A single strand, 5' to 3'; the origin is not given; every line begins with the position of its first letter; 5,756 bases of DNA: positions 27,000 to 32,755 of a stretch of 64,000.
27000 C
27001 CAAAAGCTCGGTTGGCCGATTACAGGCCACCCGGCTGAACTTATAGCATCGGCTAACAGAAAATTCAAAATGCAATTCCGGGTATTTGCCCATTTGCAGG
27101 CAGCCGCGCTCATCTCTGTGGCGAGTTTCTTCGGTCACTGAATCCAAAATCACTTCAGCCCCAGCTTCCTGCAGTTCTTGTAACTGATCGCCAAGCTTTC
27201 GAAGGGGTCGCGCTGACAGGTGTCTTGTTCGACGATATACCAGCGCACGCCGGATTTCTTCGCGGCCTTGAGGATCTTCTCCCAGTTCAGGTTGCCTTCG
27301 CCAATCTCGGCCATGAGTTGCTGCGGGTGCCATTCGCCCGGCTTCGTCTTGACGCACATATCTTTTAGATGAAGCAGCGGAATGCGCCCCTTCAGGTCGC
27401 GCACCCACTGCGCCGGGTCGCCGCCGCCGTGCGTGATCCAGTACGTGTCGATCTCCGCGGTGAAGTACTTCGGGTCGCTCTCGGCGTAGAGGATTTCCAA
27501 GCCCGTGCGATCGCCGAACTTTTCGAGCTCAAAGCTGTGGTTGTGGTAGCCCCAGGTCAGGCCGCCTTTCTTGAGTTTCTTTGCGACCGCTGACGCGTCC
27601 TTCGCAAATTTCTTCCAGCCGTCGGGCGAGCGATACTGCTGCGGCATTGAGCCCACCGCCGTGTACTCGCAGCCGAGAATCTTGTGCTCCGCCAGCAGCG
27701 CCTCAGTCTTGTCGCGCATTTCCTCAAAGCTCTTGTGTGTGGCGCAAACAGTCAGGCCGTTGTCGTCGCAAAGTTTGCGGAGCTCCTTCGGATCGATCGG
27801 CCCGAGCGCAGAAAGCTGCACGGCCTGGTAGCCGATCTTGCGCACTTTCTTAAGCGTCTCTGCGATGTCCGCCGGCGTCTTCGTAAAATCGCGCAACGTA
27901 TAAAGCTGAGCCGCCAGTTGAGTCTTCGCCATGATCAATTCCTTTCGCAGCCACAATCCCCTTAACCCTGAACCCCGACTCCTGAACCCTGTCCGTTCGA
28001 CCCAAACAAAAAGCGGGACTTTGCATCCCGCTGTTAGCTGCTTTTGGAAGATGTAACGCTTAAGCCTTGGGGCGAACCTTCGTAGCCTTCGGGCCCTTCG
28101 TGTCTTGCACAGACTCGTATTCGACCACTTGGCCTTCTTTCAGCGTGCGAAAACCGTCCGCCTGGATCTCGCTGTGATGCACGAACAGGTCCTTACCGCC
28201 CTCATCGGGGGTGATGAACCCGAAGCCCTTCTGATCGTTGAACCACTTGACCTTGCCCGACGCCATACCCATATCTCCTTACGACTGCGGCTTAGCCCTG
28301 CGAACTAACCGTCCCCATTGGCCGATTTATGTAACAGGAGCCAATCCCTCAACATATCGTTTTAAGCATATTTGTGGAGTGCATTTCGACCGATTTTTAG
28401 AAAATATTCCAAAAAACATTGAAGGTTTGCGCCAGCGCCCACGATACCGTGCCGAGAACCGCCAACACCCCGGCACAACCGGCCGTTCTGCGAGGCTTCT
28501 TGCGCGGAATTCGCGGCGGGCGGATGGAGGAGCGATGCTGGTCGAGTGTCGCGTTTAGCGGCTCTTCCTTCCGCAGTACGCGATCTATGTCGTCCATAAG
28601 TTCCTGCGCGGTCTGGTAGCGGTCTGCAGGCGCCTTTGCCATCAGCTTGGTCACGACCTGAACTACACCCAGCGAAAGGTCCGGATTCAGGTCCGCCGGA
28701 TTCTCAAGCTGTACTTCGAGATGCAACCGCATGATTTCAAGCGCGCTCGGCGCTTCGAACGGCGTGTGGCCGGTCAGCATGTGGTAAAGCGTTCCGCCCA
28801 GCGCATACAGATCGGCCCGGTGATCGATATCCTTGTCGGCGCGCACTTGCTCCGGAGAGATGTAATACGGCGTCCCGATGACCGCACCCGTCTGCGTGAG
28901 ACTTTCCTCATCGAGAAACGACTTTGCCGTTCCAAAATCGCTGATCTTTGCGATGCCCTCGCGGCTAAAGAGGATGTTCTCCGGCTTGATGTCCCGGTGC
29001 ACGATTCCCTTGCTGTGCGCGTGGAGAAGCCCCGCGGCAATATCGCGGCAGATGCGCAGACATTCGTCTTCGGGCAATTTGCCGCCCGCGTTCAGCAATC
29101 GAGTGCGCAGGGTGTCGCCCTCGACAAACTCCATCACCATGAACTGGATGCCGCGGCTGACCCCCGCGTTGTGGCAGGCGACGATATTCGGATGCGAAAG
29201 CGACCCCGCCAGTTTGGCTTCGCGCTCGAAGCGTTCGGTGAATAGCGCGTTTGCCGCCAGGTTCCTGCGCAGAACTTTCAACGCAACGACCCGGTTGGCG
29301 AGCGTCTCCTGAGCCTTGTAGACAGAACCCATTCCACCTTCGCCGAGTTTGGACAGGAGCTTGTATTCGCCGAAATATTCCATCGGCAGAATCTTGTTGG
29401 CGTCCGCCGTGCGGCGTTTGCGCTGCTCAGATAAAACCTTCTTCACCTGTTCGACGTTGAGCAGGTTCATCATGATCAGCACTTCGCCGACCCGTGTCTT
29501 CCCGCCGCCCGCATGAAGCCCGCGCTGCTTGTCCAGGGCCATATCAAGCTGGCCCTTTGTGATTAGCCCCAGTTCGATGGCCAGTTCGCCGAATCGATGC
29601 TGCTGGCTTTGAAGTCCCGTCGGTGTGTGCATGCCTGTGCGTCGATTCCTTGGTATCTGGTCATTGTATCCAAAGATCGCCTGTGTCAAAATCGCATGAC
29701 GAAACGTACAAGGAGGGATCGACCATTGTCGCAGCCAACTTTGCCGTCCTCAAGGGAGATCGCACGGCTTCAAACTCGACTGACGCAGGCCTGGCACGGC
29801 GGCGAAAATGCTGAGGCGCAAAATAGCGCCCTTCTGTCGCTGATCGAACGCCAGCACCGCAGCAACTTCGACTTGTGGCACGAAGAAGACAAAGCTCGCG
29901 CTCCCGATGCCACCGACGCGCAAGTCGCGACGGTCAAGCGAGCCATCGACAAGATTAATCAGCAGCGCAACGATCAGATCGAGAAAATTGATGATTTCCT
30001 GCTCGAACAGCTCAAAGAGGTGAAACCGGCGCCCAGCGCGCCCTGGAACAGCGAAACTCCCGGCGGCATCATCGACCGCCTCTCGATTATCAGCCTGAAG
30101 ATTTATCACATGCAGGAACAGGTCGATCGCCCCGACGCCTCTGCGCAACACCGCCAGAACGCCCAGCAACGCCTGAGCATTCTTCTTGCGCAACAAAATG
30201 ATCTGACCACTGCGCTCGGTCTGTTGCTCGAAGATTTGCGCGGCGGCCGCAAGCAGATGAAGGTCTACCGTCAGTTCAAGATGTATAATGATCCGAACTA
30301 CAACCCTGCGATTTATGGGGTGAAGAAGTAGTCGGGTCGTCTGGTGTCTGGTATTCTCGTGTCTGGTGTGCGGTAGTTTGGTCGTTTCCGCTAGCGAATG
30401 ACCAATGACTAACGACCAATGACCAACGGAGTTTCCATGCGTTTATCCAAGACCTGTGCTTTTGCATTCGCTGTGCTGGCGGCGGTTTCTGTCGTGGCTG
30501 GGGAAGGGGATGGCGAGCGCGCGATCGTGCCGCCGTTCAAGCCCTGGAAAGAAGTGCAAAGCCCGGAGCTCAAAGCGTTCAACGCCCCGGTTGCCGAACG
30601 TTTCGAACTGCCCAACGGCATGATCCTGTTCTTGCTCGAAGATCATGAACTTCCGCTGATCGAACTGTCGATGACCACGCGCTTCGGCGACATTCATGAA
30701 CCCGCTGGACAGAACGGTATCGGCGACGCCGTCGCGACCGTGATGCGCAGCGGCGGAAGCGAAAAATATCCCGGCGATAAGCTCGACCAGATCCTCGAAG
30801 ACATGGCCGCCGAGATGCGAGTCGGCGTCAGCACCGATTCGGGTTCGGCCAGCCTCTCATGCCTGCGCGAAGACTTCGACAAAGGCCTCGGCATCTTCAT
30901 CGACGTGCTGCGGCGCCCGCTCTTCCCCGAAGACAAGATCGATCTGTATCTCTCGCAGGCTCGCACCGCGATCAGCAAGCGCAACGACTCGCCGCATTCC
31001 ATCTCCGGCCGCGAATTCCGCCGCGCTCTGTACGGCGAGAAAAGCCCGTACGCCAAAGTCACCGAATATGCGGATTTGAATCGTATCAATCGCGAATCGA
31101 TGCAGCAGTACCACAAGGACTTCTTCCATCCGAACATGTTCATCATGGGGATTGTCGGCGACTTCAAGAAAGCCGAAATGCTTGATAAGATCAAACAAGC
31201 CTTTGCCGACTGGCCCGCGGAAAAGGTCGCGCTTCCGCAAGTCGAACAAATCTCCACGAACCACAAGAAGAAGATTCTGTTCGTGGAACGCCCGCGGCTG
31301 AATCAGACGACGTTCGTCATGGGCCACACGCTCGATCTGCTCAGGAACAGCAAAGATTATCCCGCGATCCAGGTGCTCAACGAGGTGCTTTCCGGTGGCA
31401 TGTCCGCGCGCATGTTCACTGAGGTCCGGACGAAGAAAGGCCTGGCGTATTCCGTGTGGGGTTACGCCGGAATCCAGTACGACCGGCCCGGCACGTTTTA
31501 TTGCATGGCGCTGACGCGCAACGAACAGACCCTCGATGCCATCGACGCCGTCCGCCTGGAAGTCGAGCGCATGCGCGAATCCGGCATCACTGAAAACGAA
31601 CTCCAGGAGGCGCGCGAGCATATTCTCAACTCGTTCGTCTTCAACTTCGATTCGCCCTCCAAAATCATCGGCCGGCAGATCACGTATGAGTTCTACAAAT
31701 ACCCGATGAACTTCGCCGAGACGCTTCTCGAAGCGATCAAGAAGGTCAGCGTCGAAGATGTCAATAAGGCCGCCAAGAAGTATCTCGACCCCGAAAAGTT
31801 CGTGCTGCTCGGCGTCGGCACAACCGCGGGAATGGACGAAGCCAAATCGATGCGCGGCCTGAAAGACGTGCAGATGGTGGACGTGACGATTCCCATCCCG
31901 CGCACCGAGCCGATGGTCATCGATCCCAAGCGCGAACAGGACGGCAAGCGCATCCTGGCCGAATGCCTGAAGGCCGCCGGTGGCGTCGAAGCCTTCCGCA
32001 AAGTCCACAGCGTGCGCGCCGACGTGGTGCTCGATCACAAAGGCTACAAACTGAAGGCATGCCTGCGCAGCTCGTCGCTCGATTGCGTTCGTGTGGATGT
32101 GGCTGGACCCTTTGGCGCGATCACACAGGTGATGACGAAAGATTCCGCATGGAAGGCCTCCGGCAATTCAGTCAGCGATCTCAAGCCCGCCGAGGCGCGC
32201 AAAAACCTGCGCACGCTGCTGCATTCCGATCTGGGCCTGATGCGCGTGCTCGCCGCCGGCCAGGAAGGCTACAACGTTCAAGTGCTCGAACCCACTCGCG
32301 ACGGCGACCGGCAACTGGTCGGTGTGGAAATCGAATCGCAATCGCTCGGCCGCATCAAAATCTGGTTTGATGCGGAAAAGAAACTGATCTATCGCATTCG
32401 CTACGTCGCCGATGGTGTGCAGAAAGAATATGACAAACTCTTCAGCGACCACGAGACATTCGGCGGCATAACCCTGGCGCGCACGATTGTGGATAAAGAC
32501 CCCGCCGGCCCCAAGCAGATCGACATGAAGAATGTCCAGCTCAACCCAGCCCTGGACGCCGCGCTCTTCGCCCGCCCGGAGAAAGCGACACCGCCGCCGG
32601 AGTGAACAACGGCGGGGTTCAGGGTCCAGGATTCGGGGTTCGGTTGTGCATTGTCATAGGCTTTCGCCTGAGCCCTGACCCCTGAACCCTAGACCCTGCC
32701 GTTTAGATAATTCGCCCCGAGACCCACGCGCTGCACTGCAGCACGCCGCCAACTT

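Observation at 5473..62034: About 13 families of mostly heptameric tandem 'word' repeats fill nearly every intergenic gap, often as inverted arms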

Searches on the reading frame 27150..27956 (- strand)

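Call 19: search_protein_families(library=pfam, max_evalue=0.01, proteins=[window:27150-27956:-])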
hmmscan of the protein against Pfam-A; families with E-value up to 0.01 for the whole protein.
window:27150-27956:- (268 aa): 1 family
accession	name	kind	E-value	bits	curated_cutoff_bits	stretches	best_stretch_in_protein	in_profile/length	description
PF01261.30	AP_endonuc_2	-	1.3e-14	55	31.1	1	36-244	2-229/249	Xylose isomerase-like TIM barrel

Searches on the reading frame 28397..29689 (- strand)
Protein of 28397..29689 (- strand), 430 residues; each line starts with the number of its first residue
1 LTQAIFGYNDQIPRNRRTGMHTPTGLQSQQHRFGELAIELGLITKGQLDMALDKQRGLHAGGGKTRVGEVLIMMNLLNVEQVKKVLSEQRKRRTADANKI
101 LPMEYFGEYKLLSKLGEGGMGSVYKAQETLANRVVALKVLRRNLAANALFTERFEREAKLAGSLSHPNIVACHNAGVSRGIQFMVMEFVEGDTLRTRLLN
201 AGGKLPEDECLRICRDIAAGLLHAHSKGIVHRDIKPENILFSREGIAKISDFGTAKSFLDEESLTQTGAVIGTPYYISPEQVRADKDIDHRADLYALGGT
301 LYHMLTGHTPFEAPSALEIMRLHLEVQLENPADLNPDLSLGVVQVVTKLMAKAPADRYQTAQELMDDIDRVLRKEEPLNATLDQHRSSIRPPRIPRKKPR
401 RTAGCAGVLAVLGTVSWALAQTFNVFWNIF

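Call 19: search_protein_families(library=pfam, max_evalue=0.01, proteins=[window:28397-29689:-])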
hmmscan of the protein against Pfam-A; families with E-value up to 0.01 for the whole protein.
window:28397-29689:- (430 aa): 4 families
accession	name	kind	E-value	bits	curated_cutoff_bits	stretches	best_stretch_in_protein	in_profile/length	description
PF00069.31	Pkinase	-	1.7e-52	178.9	31.7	1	109-365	1-258/263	Protein kinase domain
PF07714.23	PK_Tyr_Ser-Thr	-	1.1e-36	127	23.1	1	110-359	2-250/258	Protein tyrosine and serine/threonine kinase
PF01636.29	APH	-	1.6e-05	25.2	23.2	0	152-225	38-108/239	Phosphotransferase enzyme family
PF03109.22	ABC1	-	0.00025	20.7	22.9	0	182-258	143-217/244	ABC1 atypical kinase-like domain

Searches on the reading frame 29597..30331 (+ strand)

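Call 19: search_protein_families(library=pfam, max_evalue=0.01, proteins=[window:29597-30331:+])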
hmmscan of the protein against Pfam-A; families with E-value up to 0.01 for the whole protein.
window:29597-30331:+ (244 aa): 2 families
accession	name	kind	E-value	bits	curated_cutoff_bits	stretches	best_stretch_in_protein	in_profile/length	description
PF14063.11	DUF4254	-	1.6e-57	193.9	27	1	82-223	3-144/144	Protein of unknown function (DUF4254)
PF10392.15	COG5_N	-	0.0074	17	31.2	0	96-194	21-113/132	Conserved oligomeric Golgi complex subunit 5, N-terminal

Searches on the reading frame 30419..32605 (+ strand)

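Call 10: search_protein_families(library=pfam, proteins=[window:30419-32605:+])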
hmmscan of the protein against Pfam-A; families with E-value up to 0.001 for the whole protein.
window:30419-32605:+ (728 aa): 2 families
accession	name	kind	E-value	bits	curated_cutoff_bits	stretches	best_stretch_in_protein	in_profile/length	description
PF05193.26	Peptidase_M16_C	-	1.3e-37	129.9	23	1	223-400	2-179/181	Peptidase M16 inactive domain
PF00675.25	Peptidase_M16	-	5.1e-07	30.1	22.3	1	85-193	17-124/149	Insulinase (Peptidase family M16)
